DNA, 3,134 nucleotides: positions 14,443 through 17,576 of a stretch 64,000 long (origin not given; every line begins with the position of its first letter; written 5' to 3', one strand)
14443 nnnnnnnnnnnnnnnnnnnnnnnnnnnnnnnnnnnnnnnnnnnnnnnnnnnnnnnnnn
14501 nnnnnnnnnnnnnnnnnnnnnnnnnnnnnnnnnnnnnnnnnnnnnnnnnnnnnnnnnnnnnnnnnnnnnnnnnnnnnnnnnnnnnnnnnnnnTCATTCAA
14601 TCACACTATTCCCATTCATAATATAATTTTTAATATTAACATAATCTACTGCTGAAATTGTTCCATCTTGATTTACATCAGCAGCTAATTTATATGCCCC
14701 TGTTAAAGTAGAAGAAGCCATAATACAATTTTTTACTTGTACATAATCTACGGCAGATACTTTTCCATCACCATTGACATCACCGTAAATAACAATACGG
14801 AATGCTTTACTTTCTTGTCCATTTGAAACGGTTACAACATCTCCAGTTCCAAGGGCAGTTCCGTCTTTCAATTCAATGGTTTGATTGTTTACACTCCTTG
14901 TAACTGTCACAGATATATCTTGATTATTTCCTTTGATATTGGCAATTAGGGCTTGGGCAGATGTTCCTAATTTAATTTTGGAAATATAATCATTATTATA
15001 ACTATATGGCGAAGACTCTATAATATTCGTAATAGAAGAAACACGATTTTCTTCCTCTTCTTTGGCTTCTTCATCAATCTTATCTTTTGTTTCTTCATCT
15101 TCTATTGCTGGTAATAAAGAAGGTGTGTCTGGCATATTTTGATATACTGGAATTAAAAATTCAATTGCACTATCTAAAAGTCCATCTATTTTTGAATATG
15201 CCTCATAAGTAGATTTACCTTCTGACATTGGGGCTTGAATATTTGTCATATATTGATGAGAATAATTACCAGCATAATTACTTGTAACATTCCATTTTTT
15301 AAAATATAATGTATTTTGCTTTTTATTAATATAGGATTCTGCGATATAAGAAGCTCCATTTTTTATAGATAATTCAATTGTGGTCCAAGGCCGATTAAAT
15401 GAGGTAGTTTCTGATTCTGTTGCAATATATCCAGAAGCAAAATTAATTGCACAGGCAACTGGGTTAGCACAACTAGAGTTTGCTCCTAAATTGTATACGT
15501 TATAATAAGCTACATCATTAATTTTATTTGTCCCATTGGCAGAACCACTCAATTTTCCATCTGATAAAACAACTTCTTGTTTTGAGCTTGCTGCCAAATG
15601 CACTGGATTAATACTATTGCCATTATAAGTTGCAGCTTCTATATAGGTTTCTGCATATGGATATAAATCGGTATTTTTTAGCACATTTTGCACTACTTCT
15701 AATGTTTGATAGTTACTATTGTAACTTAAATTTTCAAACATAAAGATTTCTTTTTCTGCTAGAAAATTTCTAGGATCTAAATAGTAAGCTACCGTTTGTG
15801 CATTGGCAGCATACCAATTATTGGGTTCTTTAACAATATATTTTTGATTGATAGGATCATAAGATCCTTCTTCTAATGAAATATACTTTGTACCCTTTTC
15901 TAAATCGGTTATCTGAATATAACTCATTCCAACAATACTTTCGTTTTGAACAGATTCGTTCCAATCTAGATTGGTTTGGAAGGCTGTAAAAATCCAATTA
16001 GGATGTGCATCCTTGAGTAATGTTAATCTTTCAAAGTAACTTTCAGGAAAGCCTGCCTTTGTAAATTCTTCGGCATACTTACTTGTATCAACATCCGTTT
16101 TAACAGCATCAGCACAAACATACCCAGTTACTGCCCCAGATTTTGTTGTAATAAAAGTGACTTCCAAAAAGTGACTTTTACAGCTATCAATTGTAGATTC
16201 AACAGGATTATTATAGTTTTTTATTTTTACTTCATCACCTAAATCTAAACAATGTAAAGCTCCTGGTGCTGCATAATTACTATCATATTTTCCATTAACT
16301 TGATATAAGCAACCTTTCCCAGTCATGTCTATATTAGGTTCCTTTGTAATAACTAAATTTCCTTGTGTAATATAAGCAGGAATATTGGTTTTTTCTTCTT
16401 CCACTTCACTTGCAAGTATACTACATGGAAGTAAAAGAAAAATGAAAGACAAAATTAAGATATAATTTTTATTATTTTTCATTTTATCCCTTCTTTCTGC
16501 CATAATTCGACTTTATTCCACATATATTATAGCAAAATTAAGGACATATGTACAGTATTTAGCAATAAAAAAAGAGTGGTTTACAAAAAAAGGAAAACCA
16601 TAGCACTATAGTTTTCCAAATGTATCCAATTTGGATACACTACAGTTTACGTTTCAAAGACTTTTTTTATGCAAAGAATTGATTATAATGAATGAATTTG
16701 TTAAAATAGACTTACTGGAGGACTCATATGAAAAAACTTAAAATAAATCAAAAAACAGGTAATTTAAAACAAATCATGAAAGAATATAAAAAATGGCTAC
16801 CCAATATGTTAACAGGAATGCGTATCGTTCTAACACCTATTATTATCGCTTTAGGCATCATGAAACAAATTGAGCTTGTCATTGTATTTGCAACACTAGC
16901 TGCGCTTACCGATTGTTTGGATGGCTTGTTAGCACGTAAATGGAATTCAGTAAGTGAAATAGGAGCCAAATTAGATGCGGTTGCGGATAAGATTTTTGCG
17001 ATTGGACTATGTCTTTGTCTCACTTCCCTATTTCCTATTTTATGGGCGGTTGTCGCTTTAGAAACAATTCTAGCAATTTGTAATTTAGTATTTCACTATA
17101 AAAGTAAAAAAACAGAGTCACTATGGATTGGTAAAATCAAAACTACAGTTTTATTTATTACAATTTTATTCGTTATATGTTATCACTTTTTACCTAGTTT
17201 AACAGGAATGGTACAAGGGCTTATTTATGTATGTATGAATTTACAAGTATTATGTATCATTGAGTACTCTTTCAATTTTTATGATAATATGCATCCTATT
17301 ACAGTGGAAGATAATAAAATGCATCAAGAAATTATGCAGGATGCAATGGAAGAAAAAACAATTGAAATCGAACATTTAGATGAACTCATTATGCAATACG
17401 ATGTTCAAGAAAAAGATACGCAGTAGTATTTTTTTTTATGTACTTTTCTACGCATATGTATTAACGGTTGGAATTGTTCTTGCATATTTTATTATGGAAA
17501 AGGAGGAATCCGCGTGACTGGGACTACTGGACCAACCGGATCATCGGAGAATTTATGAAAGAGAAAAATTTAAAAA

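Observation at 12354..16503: Dockerin-bearing secreted protein and cadherin-like membrane protein as a translationally coupled pair appended to the murG-murB-ftsQ cluster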

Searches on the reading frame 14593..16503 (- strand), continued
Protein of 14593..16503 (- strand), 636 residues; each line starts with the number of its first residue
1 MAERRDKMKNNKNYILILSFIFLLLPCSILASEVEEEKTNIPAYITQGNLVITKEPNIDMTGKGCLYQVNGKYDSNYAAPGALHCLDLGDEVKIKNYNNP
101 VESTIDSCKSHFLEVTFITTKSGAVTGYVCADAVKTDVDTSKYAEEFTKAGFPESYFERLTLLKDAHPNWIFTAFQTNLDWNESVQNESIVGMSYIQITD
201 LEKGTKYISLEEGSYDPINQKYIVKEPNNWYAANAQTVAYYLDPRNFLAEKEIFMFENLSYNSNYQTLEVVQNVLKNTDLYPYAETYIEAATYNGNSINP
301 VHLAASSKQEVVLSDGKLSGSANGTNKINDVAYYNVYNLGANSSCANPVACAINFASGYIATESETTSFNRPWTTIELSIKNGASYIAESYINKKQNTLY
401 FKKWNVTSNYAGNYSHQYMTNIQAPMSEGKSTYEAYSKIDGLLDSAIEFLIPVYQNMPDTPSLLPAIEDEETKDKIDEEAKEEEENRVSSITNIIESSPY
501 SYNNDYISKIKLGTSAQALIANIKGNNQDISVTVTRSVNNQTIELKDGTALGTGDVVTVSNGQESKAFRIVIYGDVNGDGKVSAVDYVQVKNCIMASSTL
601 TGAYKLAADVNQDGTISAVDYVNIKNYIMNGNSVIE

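Call 47: find_related_loci(query=A4, collection=genome_contigs, flank=7000)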
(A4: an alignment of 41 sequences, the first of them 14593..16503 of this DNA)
Query A4 (636 aa) in genome_contigs; peptide patterns used: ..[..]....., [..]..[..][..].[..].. (x = any residue, [..] = any of these).
600 stretches matched a pattern (row limit reached: there are more); 599 encode a relative of the query (tblastn E <= 1e-3); the best 80 are kept; 80 distinct loci.
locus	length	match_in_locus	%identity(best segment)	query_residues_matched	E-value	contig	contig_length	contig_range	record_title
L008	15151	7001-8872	63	10-636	0e+0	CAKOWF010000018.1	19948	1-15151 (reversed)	MAG: uncultured Bacilli bacterium isolate REFINED_METABAT215_TOP10_CONTIGS_1500_ASSEMBLY_K77_MERGED__Hadza_MoBio_hadza-A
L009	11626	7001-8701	46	41-636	2e-167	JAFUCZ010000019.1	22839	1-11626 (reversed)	MAG: Bacilli bacterium isolate RGIG4382 Roe_deer_Jejunum.Co__c231629, whole genome shotgun sequence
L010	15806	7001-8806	47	3-636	5e-156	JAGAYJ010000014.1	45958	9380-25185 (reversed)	MAG: Bacilli bacterium isolate RGIG8886 Water_deer_Omasum-5__c76038, whole genome shotgun sequence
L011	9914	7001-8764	40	20-636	5e-143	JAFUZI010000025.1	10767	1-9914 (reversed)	MAG: Bacilli bacterium isolate RGIG4963 Roe_deer_Rumen-4__c49350, whole genome shotgun sequence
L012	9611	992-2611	40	63-636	2e-115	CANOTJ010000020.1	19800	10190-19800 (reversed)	MAG TPA_asm: uncultured Tenericutes bacterium isolate SRR15604499_bin.21_metawrap_v1.3_MAG genome assembly, contig: NODE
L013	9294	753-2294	40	108-636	1e-97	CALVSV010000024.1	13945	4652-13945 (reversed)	MAG: uncultured Bacilli bacterium isolate E20__bin216 genome assembly, contig: E20__k127_7250940, whole genome shotgun s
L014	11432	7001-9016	38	1-626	2e-92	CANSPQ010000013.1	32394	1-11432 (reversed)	MAG TPA_asm: uncultured Bacillales bacterium isolate SRR15730548_bin.42_metawrap_v1.3_MAG genome assembly, contig: NODE.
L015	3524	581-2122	37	126-629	1e-85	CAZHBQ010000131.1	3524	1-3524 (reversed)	MAG TPA_asm: uncultured Methanobacteriaceae archaeon isolate SRP222994_co1_512 genome assembly, contig: NODE_48707_lengt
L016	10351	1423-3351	39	65-635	2e-83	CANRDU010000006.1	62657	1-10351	MAG: uncultured Bacilli bacterium isolate Lapin-026__bin120 genome assembly, contig: Lapin-026__NODE_466_length_62657_co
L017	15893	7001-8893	41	83-634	2e-82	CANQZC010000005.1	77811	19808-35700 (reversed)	MAG: uncultured Bacilli bacterium isolate Lapin-018__bin68 genome assembly, contig: Lapin-018__NODE_249_length_77811_cov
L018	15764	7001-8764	33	83-629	2e-82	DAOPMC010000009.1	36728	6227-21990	MAG TPA_asm: Bacilli bacterium isolate AMR_MDS_3209 NODE_1203_length_36728_cov_54.472391, whole genome shotgun sequence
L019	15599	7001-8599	35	108-636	2e-82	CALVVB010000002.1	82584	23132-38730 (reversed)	MAG: uncultured Bacilli bacterium isolate BRZ_ET__bin56 genome assembly, contig: BRZ_ET__NODE_356_length_82584_cov_62.18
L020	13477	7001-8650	34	89-636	2e-82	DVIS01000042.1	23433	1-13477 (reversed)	MAG TPA_asm: Candidatus Onthousia faecavium isolate CHK195-6217 CHK195__C200547_L23433_ERR3414590, whole genome shotgun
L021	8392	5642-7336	34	80-636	1e-80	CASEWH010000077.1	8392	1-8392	uncultured bacterium isolate SI.A20.metabat-bins.119 genome assembly, contig: SI.A20.metabat-bins.119.fa_k141_270681, wh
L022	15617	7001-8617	32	91-636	4e-80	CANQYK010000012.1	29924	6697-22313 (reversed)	MAG: uncultured Bacilli bacterium isolate Lapin-015__bin28 genome assembly, contig: Lapin-015__NODE_1287_length_29924_co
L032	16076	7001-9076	37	4-634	2e-70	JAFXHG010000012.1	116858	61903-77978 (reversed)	MAG: Bacilli bacterium isolate RGIG6413 Sheep_Rectum-5__c125530, whole genome shotgun sequence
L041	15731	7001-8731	31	78-628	2e-68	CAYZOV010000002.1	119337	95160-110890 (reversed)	MAG TPA_asm: uncultured Ruminococcus sp. isolate SRP225648_co1_196 genome assembly, contig: NODE_159_length_119337_cov_3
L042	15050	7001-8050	40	127-465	6e-68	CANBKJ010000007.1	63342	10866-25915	MAG TPA_asm: uncultured Lachnoclostridium sp. isolate SRR14862902_bin.27_metawrap_v1.3_MAG genome assembly, contig: NODE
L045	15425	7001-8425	33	137-627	5e-67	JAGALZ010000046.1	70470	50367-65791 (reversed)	MAG: Oscillospiraceae bacterium isolate RGIG8564 Water_deer_Cecum-3__c546025, whole genome shotgun sequence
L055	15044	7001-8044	38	131-467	4e-66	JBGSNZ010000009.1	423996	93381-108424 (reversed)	MAG: Acetivibrio sp. isolate JTS-AC268 k141_3783625, whole genome shotgun sequence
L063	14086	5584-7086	32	126-627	4e-65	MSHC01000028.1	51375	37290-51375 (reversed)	MAG: Ruminococcus sp. Phil15 707_L1_merged_contig_3021, whole genome shotgun sequence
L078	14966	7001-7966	40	151-465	2e-63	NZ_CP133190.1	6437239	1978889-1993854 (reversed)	Anaerocolumna sp. MB42-C2 chromosome, complete genome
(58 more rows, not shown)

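Call 50: search_protein_families(library=pfam, proteins=[L078:5876-8245:+, L078:8438-9712:+, L042:6146-8056:+, L042:8075-9370:+, L055:6008-8374:+, L055:8387-9661:+, L020:8664-9992:+, L032:9094-10398:+, L013:2300-3673:+], max_evalue=0.01)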
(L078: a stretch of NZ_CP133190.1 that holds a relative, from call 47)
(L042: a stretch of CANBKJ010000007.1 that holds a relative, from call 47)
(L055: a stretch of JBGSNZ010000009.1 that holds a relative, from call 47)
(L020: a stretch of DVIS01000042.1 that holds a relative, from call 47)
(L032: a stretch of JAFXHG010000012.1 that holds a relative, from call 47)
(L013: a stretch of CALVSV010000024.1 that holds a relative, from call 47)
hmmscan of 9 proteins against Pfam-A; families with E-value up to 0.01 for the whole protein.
L078:5876-8245:+ (789 aa): 4 families
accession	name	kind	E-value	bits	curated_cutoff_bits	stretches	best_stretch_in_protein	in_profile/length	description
PF08239.17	SH3_3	-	2.1e-21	76.3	27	2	165-222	2-53/54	Bacterial SH3 domain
PF12733.13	Cadherin-like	-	4.9e-05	24.1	24.2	1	717-789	6-89/89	Cadherin-like beta sandwich domain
PF06347.19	SH3_4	-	0.0028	17.8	24.1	0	67-109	4-40/56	Bacterial SH3 domain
PF00018.34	SH3_1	-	0.0055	16.7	22.9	0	90-115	16-42/48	SH3 domain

L078:8438-9712:+ (424 aa): 2 families
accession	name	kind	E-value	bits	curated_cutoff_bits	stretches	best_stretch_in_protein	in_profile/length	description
PF12733.13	Cadherin-like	-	2.1e-12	47.8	24.2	1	162-243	1-89/89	Cadherin-like beta sandwich domain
PF07495.19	Y_Y_Y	-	0.0035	17.7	26.6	0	214-237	34-57/65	Y_Y_Y domain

L042:6146-8056:+ (636 aa): 1 family
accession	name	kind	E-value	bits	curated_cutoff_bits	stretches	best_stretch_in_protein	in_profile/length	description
PF08239.17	SH3_3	-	2e-18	66.8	27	1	43-98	3-54/54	Bacterial SH3 domain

L042:8075-9370:+ (431 aa): 1 family
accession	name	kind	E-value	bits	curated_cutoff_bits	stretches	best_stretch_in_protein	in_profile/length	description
PF12733.13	Cadherin-like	-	1.2e-06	29.3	24.2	1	182-259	4-88/89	Cadherin-like beta sandwich domain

L055:6008-8374:+ (788 aa): 2 families
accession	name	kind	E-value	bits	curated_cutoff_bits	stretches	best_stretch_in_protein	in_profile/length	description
PF08239.17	SH3_3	-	1.1e-07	32.3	27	1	208-271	2-53/54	Bacterial SH3 domain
PF12733.13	Cadherin-like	-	9.6e-06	26.4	24.2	1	711-786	18-88/89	Cadherin-like beta sandwich domain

L055:8387-9661:+ (424 aa): 1 family
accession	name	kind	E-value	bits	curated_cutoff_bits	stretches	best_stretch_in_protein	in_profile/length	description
PF12733.13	Cadherin-like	-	4.3e-07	30.7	24.2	1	177-240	9-81/89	Cadherin-like beta sandwich domain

L020:8664-9992:+ (442 aa): 4 families
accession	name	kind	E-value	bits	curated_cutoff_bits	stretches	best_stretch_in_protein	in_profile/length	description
PF12733.13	Cadherin-like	-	1e-08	35.9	24.2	1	145-224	1-87/89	Cadherin-like beta sandwich domain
PF15102.11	TMEM154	-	0.0017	18.7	30.3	1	330-429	8-101/153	TMEM154 protein family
PF13584.12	BatD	-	0.0043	18.1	24.1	0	36-128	9-91/92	BatD DUF11 like domain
PF16492.10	Cadherin_C_2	-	0.0065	17.6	31.5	0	394-435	4-47/85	Cadherin cytoplasmic C-terminal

L032:9094-10398:+ (434 aa): 1 family
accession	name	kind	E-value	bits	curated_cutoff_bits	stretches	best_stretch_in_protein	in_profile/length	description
PF12733.13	Cadherin-like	-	2.8e-09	37.7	24.2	1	156-233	2-86/89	Cadherin-like beta sandwich domain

L013:2300-3673:+ (457 aa): 3 families
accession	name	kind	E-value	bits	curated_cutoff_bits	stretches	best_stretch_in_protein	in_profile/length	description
PF12733.13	Cadherin-like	-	1e-07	32.7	24.2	1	154-233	1-87/89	Cadherin-like beta sandwich domain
PF00963.24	Cohesin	-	4e-06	27.5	24.1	1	34-115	3-91/139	Cohesin domain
PF09136.16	Glucodextran_B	-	0.008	16.5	27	0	29-59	28-58/83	Glucodextranase, domain B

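Call 69: search_protein_families(library=pfam, proteins=[L063:5227-7116:+, L063:3187-4824:-, L041:6866-8755:+, L041:5067-6662:-, L041:8846-10201:-, L045:6644-8455:+], max_evalue=0.01)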
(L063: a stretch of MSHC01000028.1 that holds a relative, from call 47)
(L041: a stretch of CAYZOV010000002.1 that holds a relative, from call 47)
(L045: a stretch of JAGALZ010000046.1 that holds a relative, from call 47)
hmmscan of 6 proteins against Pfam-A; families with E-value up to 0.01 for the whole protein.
L063:5227-7116:+ (629 aa): 5 families
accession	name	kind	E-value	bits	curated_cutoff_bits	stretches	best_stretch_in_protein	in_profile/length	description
PF08239.17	SH3_3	-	1.7e-14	54.2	27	1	73-129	1-54/54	Bacterial SH3 domain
PF00404.24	Dockerin_1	-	7.2e-12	45.8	22.9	1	566-620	1-55/57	Dockerin type I domain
PF12733.13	Cadherin-like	-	7.6e-09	36.3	24.2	1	477-558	1-89/89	Cadherin-like beta sandwich domain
PF13517.12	FG-GAP_3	-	2.8e-05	25.1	26.9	0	590-612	38-60/61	FG-GAP-like repeat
PF01839.29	FG-GAP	-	0.0022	18.3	22.1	1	596-612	3-19/37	FG-GAP repeat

L063:3187-4824:- (545 aa): 0 families

L041:6866-8755:+ (629 aa): 3 families
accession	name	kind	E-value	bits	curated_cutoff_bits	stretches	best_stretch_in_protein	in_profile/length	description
PF08239.17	SH3_3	-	5.7e-14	52.5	27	1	58-113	1-54/54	Bacterial SH3 domain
PF00404.24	Dockerin_1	-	3.5e-10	40.3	22.9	1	567-623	1-57/57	Dockerin type I domain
PF12733.13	Cadherin-like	-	8.8e-08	32.9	24.2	1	473-553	1-88/89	Cadherin-like beta sandwich domain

L041:5067-6662:- (531 aa): 2 families
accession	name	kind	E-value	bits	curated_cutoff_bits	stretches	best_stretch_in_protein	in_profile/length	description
PF00963.24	Cohesin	-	1.5e-10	41.9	24.1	1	67-188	3-136/139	Cohesin domain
PF15102.11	TMEM154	-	0.0028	18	30.3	1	448-527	16-98/153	TMEM154 protein family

L041:8846-10201:- (451 aa): 1 family
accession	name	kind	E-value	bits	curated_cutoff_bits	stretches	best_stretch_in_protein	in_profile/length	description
PF05167.17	DUF711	-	3.4e-188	626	25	1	12-420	1-411/413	Uncharacterised ACR (DUF711)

L045:6644-8455:+ (603 aa): 6 families
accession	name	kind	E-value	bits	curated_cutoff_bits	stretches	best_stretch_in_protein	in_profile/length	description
PF08239.17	SH3_3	-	1.7e-13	50.9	27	1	47-103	1-54/54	Bacterial SH3 domain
PF00404.24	Dockerin_1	-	1.4e-11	44.9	22.9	1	540-594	1-55/57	Dockerin type I domain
PF12733.13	Cadherin-like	-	1.8e-08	35.1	24.2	1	451-532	1-89/89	Cadherin-like beta sandwich domain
PF13457.12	GW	-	5.7e-06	27.4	21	1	56-102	31-75/76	GW (Gly-Tryp) dipeptide domain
PF13517.12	FG-GAP_3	-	0.00095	20.2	26.9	0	566-586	40-60/61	FG-GAP-like repeat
PF01839.29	FG-GAP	-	0.0086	16.4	22.1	1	571-586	4-19/37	FG-GAP repeat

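Call 90: list_cluster_members(proteins=[P0001, P0121, P0241])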
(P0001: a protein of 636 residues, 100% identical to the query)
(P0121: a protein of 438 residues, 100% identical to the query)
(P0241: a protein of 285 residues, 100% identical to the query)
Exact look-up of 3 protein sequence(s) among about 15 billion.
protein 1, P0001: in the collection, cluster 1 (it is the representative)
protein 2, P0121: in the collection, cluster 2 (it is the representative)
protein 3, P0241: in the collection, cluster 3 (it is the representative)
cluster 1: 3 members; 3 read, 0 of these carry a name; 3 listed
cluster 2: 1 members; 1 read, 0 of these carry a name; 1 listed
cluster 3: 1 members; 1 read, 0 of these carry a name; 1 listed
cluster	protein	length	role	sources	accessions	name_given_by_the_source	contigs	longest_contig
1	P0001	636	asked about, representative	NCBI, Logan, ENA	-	-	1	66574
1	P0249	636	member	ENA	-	-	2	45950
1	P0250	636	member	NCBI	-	-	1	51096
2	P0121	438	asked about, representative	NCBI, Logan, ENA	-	-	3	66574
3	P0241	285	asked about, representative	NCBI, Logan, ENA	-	-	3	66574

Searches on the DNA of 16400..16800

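Call 34: search_rna_families(source=window, start=16400, end=16800, threshold=evalue, max_evalue=5)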
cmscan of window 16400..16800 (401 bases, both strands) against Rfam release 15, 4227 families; matches with E-value up to 5: 5.
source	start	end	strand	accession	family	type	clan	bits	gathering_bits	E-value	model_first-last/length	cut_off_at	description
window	16417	16495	+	RF02436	SpF43_sRNA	Gene; sRNA;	-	22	70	0.049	1-99/99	no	Streptococcus sRNA SpF43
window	16586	16680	-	RF00515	PyrR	Cis-reg;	-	21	54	1.2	1-115/115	no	PyrR binding site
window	16569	16673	+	RF02898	AaHKsRNA20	Gene; sRNA;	-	19.5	43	1.7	1-77/77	no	Aggregatibacter sRNA 20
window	16581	16641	-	RF01697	Chlorobi-RRM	Cis-reg;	-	19.3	45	0.16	1-73/73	no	Chlorobi-RRM RNA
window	16491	16532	-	RF03156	L31-Firmicutes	Cis-reg; leader;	CL00118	13.4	33.3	3.2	1-32/32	no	L31-Firmicutes ribosomal protein leader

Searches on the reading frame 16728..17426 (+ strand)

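Call 81: search_protein_families(library=pfam, proteins=[window:16728-17426:+], max_evalue=0.001)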
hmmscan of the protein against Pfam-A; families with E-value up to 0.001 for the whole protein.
window:16728-17426:+ (232 aa): 1 family
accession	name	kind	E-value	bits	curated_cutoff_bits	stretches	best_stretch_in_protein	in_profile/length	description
PF01066.26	CDP-OH_P_transf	-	5.1e-25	89.1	22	1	24-161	3-138/152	CDP-alcohol phosphatidyltransferase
